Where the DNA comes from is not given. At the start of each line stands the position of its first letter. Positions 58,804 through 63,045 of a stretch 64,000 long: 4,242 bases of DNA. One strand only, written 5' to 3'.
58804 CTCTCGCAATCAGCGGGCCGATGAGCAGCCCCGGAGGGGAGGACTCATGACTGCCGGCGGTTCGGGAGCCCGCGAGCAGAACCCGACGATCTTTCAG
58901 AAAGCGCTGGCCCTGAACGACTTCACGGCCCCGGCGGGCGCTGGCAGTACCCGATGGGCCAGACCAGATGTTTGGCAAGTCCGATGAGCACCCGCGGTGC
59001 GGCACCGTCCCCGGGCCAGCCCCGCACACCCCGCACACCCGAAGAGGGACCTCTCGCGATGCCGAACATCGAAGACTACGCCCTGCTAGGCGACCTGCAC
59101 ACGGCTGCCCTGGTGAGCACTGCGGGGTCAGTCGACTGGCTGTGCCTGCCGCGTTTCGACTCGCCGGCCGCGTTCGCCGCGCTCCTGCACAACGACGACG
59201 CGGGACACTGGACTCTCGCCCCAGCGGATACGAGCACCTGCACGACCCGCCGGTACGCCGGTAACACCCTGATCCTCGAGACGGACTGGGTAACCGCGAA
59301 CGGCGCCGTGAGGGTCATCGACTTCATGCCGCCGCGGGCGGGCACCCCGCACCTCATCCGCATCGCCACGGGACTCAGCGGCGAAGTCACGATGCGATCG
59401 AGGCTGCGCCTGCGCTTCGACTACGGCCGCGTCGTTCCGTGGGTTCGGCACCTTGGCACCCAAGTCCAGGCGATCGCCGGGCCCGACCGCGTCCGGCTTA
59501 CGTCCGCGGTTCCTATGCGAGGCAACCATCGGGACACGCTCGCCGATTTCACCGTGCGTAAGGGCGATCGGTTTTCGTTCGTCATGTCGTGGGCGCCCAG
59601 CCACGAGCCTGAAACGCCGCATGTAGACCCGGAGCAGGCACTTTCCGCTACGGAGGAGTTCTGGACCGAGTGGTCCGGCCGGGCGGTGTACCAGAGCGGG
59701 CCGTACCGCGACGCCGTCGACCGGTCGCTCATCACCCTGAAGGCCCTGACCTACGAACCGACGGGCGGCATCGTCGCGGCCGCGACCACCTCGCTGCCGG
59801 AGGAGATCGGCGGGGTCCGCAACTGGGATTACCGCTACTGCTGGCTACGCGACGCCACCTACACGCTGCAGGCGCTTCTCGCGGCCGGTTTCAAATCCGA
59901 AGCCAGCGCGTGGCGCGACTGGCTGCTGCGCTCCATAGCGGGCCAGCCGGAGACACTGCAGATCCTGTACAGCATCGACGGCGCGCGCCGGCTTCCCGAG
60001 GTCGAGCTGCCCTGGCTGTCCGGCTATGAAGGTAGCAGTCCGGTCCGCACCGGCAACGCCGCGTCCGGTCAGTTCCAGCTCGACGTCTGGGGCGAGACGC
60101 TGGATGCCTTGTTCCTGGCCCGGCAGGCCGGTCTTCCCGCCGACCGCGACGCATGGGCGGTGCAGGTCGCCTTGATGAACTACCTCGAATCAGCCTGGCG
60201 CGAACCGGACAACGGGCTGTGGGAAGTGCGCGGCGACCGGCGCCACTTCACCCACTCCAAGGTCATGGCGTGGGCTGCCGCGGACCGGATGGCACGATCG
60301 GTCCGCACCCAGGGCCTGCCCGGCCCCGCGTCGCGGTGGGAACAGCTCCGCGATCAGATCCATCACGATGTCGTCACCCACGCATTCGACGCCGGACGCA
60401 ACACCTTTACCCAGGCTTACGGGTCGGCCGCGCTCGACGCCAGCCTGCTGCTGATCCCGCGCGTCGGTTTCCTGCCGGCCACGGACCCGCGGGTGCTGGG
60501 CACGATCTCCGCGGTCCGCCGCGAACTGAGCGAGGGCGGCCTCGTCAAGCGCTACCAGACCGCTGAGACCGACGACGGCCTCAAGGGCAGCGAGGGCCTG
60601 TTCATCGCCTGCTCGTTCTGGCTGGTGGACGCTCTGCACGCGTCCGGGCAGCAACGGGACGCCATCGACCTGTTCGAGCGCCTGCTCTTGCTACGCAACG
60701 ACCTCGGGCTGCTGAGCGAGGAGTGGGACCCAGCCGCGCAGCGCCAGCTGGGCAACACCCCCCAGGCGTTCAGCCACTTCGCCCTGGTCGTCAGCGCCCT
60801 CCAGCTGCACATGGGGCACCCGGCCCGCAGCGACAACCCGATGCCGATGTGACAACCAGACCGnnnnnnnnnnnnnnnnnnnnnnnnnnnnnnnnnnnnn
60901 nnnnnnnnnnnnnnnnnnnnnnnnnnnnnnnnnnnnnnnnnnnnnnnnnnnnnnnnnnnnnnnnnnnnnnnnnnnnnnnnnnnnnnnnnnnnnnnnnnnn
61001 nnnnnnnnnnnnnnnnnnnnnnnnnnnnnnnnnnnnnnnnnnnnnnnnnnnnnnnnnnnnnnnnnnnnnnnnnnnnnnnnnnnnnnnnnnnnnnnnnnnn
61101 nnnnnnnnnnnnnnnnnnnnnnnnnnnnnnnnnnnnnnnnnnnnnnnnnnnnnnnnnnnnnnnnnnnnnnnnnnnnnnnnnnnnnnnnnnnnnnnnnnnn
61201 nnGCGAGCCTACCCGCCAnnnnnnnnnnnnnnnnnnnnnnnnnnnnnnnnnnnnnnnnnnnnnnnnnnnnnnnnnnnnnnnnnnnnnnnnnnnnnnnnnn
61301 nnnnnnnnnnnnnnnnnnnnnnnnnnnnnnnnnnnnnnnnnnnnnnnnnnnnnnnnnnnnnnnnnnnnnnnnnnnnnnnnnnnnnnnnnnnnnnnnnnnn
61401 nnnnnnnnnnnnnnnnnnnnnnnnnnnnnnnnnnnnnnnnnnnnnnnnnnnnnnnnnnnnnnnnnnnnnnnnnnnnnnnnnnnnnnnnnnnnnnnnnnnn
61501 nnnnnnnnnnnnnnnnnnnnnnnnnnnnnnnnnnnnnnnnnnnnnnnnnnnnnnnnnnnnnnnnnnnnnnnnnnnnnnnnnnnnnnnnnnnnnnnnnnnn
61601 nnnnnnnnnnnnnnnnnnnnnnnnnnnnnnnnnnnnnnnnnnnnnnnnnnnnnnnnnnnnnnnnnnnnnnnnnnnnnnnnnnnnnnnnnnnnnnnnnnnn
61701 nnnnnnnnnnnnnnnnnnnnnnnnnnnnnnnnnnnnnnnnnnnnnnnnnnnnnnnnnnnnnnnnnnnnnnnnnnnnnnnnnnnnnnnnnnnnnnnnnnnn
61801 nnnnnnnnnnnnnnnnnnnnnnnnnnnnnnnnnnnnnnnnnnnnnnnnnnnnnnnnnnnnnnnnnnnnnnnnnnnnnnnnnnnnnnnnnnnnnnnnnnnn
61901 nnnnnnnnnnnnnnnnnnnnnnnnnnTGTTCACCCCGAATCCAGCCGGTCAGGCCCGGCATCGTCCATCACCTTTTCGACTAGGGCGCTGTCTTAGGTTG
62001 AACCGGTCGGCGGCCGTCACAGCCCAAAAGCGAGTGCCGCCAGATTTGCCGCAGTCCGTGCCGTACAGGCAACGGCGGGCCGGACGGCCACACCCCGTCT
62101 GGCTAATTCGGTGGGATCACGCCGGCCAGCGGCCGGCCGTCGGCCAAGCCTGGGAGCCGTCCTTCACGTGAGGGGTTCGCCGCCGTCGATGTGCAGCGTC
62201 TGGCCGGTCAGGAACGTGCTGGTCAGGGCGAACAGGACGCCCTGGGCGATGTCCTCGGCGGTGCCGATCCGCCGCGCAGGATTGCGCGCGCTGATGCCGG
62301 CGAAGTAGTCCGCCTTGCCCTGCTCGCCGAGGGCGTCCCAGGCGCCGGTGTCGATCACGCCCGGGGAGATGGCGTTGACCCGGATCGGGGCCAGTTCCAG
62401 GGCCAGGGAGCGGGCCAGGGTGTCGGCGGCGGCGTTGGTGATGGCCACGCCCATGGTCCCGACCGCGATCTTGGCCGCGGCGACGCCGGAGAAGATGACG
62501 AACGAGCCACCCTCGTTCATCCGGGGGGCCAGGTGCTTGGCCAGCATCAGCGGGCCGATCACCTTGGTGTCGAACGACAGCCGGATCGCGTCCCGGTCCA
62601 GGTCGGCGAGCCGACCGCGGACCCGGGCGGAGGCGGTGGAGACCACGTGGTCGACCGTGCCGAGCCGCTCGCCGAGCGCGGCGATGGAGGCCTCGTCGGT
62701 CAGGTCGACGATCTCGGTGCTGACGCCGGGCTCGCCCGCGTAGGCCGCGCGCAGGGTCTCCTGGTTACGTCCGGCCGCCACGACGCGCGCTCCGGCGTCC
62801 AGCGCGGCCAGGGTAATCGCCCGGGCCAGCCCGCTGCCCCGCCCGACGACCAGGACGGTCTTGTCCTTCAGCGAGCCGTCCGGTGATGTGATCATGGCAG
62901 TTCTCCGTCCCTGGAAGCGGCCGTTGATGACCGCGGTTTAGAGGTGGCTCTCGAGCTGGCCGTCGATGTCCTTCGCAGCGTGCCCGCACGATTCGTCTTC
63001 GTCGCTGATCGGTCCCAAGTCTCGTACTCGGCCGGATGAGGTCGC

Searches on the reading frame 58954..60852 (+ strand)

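Call 76: search_protein_families(library=pfam, proteins=[window:58954-60852:+])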
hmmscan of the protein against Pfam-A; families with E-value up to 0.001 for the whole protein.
window:58954-60852:+ (632 aa): 2 families
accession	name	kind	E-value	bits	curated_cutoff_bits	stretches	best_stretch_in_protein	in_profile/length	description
PF00723.27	Glyco_hydro_15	-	2.1e-90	304.1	22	1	249-614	1-425/427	Glycosyl hydrolases family 15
PF19291.4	TREH_N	-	4.3e-19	69.1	23.1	1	37-167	13-138/211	Trehalase-like, N-terminal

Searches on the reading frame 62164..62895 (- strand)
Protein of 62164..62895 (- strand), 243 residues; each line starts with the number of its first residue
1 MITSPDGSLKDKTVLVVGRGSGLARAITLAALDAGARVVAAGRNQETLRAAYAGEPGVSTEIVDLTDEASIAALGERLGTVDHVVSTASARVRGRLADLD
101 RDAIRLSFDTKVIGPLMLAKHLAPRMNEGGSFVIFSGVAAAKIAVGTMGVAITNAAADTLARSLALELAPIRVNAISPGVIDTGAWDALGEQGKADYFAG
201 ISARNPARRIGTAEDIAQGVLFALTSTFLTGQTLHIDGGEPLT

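Call 76: search_protein_families(library=pfam, proteins=[window:62164-62895:-])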
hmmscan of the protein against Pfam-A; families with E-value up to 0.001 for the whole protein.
window:62164-62895:- (243 aa): 4 families
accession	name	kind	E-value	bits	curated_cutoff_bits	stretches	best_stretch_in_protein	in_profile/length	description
PF13561.12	adh_short_C2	-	1.6e-37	129.8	27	1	21-239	6-234/236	Enoyl-(Acyl carrier protein) reductase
PF00106.31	adh_short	-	1.3e-21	77.4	26.6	1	12-191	1-192/195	short chain dehydrogenase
PF23441.1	SDR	-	4.1e-18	66.1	27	1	11-239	7-254/258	SDR-like rossmann domain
PF08659.16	KR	-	1.8e-06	28.4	22.6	1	13-164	2-163/180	KR domain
